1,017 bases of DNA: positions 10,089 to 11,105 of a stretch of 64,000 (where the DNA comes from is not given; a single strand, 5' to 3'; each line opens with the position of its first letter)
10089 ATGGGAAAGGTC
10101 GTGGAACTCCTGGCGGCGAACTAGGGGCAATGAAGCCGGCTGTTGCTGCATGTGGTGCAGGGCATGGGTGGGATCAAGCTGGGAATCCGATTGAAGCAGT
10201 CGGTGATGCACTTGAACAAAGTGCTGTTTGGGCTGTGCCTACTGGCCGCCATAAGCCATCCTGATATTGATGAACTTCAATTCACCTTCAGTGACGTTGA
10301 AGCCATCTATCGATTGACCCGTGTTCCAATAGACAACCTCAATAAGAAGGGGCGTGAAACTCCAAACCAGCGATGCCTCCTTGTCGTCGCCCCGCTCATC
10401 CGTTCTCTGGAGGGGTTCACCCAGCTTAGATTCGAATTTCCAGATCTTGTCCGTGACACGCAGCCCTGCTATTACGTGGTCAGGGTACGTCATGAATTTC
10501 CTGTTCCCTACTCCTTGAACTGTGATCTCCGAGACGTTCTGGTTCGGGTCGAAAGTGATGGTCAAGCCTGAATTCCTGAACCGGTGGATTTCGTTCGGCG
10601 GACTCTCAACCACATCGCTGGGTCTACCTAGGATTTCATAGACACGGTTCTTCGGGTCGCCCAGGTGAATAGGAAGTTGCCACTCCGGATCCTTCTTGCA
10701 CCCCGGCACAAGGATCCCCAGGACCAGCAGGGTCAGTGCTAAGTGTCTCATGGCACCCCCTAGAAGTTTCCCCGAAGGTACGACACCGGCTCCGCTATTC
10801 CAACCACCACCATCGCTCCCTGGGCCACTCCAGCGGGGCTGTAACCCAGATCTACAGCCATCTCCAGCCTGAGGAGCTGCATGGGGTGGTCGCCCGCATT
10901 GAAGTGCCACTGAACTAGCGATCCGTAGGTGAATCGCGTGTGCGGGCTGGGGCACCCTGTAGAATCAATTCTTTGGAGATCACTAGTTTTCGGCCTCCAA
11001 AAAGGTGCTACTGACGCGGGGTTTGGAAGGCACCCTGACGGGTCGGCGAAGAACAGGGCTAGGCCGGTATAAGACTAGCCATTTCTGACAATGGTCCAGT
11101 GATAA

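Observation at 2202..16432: Family of conserved 50-65-bp elements upstream of T9SS-cargo genes and the Ser/Thr kinase gene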

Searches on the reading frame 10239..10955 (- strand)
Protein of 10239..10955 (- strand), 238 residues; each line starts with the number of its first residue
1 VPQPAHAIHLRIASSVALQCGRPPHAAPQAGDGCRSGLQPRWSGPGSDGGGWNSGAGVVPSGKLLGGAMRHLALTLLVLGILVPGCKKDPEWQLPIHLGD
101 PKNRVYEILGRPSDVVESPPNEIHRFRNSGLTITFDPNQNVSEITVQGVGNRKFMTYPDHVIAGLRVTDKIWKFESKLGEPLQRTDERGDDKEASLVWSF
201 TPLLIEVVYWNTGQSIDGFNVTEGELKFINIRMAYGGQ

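Call 84: search_protein_families(library=pfam, proteins=[window:10239-10955:-], max_evalue=0.0001)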
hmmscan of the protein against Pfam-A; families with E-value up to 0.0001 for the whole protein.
window:10239-10955:- (238 aa): 0 families
